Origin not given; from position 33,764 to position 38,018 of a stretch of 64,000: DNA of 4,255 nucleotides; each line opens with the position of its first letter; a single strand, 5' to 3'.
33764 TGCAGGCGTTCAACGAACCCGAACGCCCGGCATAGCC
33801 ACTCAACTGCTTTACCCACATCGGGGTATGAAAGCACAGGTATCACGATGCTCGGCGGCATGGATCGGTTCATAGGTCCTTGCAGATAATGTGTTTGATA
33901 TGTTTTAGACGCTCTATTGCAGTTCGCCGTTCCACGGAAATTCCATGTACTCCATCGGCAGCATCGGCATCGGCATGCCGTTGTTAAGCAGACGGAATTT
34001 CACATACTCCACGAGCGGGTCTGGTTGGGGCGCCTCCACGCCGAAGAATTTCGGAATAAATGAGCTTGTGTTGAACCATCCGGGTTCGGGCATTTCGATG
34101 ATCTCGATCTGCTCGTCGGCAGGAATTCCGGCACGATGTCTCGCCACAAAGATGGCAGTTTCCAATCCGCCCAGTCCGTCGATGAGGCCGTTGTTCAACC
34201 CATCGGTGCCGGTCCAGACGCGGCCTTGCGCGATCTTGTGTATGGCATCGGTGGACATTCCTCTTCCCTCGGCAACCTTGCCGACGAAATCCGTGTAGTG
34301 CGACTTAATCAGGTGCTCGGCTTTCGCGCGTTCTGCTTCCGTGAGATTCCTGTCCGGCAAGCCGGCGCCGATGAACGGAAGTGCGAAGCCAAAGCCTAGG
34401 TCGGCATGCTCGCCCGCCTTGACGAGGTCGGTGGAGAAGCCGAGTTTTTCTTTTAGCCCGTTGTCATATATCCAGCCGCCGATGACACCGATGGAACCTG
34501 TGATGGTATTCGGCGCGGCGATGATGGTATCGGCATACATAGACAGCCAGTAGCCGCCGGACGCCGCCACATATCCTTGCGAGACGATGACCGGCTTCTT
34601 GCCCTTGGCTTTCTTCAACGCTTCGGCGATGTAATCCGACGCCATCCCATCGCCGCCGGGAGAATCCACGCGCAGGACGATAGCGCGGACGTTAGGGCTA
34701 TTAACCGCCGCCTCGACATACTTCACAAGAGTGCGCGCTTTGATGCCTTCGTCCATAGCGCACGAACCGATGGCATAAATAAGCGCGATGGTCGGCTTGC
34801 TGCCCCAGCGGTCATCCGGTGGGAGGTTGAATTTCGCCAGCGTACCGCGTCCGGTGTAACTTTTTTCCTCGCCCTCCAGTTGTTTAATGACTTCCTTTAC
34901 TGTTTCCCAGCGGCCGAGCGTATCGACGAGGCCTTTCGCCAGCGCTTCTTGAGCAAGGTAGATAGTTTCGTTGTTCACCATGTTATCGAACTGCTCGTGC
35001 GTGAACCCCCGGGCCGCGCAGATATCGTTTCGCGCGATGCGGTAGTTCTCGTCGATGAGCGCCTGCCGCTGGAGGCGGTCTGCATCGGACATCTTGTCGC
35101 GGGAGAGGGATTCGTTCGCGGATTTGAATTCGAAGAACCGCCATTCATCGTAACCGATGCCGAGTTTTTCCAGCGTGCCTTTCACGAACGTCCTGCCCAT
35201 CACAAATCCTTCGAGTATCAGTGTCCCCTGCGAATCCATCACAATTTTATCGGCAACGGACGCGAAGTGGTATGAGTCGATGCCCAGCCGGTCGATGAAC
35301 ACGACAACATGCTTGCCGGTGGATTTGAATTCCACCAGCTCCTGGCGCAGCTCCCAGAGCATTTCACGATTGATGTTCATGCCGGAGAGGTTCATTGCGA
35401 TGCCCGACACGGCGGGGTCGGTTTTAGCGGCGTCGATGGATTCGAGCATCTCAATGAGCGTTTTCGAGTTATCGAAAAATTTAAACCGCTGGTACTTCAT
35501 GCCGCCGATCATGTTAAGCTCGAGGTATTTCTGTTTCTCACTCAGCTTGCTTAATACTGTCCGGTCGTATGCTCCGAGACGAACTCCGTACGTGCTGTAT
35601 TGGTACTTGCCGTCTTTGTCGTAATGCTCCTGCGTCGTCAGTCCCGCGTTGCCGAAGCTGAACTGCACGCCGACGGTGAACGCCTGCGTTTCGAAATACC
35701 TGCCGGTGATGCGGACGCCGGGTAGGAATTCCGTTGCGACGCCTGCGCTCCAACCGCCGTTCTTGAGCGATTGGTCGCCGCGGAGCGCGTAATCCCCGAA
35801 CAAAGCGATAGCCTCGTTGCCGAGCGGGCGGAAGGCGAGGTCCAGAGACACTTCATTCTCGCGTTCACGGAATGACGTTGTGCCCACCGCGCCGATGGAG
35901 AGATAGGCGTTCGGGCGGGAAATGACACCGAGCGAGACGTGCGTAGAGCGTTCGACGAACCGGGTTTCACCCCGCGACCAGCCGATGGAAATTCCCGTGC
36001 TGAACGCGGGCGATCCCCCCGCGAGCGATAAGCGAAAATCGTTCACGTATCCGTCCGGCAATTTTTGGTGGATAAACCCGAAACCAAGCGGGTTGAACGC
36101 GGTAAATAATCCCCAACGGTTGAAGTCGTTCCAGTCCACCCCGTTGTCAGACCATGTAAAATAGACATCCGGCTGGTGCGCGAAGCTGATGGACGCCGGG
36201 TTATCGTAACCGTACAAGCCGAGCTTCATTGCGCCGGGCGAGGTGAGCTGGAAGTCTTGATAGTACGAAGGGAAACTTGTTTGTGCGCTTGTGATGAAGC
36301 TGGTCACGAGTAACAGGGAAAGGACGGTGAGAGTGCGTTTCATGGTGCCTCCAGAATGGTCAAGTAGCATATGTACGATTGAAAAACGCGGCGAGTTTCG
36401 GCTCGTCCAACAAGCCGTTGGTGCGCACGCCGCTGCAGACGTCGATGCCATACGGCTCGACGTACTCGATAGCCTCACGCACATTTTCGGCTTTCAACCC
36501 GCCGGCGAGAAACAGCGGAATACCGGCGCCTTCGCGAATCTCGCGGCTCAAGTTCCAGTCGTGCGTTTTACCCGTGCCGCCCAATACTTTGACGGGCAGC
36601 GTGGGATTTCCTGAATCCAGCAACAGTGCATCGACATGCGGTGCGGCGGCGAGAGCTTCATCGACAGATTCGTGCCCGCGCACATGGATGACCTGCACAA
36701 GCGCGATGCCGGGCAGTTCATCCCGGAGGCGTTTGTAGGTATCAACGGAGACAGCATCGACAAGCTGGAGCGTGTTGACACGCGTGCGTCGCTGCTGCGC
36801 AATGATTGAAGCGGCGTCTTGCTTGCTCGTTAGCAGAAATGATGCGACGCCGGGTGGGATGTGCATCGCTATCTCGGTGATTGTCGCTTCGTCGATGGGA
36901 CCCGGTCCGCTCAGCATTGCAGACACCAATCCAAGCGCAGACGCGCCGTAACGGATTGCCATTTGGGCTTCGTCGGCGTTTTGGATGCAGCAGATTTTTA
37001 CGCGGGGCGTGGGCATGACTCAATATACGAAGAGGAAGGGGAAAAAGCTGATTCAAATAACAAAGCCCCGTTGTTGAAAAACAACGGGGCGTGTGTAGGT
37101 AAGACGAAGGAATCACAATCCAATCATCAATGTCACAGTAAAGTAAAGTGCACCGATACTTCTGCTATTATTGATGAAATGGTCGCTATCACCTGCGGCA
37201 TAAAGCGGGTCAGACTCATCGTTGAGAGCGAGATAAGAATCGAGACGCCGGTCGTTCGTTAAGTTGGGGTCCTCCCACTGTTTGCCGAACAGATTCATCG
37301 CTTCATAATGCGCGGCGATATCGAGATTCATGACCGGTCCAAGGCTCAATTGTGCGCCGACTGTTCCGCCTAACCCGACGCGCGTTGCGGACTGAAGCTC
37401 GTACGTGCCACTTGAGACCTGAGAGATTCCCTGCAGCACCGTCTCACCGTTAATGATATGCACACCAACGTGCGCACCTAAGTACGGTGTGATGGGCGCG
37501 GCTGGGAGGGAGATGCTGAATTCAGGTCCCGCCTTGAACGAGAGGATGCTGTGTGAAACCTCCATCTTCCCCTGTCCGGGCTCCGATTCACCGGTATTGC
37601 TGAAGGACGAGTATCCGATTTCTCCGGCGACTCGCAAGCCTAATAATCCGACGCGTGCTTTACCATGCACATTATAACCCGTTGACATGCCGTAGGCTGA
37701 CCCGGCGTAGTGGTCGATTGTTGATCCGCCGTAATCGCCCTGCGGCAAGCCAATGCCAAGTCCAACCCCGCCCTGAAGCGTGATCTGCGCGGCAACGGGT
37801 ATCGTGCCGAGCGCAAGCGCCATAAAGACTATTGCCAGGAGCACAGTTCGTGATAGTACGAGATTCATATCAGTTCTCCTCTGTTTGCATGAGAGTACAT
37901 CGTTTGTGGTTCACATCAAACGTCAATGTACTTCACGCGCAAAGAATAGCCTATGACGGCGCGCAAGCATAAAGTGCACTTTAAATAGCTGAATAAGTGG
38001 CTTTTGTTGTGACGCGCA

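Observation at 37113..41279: Same-strand cluster of six small envelope proteins (TM2, lipoprotein, secreted, RDD, DUF4190, OMP) with an AT-rich, probably acquired core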

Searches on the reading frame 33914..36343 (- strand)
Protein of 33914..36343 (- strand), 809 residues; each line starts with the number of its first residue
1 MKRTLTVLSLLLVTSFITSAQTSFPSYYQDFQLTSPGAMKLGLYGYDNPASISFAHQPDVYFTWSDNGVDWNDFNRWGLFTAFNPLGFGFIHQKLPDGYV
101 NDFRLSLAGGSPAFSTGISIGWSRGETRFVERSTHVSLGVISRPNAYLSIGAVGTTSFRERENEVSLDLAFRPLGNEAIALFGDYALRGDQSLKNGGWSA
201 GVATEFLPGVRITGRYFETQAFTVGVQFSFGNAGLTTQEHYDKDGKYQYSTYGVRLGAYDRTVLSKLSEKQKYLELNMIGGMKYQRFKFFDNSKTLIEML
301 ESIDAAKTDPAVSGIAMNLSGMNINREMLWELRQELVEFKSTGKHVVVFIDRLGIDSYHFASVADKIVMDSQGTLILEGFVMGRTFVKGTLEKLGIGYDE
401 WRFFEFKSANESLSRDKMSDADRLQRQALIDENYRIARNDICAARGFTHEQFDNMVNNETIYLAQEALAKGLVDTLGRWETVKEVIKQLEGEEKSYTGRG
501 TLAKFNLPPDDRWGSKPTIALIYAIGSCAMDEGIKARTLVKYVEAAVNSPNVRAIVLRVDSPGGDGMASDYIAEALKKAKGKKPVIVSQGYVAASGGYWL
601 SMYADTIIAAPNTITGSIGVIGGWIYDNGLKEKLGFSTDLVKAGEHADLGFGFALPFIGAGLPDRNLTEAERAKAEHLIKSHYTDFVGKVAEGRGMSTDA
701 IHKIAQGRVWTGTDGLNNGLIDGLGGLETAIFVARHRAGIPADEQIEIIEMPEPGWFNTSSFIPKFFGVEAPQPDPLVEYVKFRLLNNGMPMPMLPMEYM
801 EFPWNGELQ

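Call 75: search_protein_families(library=pfam, proteins=[window:33914-36343:-], max_evalue=0.01)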
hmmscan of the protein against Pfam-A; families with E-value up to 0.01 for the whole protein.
window:33914-36343:- (809 aa): 4 families
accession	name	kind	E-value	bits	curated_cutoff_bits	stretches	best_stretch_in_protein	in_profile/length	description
PF01343.23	Peptidase_S49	-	5.4e-66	221.8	24.9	2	579-738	3-151/154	Peptidase family S49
PF01972.22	SDH_protease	-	6.5e-07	29.1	31.3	1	545-618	84-155/286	ClpP-like SDH-type serine proteinase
PF25145.1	NfeD1b_N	-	4e-06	27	40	1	539-623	15-100/189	NfeD1b, N-terminal domain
PF00574.28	CLP_protease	-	0.0017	18.7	20.2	0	551-605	45-97/182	Clp protease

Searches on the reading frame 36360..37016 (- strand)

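Call 3: search_protein_families(library=pfam, proteins=[window:36360-37016:-], max_evalue=0.1)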
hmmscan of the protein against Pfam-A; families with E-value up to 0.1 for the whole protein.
window:36360-37016:- (218 aa): 2 families
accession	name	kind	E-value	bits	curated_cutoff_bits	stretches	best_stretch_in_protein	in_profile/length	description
PF00697.28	PRAI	-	1.5e-22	80.7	22.7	1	6-213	1-192/193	N-(5'phosphoribosyl)anthranilate (PRA) isomerase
PF02581.23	TMP-TENI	-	0.042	13.7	27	0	151-184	135-168/180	Thiamine monophosphate synthase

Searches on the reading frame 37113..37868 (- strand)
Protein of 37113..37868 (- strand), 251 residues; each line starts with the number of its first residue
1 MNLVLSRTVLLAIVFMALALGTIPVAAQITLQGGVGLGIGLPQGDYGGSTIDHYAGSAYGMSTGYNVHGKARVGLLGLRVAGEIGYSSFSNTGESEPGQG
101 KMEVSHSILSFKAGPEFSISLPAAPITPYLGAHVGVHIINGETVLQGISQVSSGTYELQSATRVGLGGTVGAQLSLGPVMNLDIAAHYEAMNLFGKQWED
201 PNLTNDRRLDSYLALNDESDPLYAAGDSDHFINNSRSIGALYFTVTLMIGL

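Call 3: search_protein_families(library=pfam, proteins=[window:37113-37868:-], max_evalue=0.1)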
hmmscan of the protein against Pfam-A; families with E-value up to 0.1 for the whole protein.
window:37113-37868:- (251 aa): 2 families
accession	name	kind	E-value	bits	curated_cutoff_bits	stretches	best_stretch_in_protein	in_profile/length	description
PF13505.12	OMP_b-brl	-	3e-09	37.7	28.7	1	14-202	2-163/175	Outer membrane protein beta-barrel domain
PF02462.21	Opacity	-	0.00099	19.6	21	1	124-191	44-105/126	Opacity family porin protein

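Call 7: search_protein_families(library=ncbifam, proteins=[window:37113-37868:-], max_evalue=0.1)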
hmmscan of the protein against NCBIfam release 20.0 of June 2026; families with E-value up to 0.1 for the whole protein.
window:37113-37868:- (251 aa): 1 family
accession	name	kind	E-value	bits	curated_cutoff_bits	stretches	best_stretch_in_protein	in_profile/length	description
NF052316.1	T9SS_PorG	equivalog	0.029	14.1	130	1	33-188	6-160/209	type IX secretion system protein PorG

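Call 82: search_protein_families(library=padloc, proteins=[window:37113-37868:-], max_evalue=0.01)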
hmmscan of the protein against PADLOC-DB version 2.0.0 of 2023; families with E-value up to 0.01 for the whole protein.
window:37113-37868:- (251 aa): 0 families
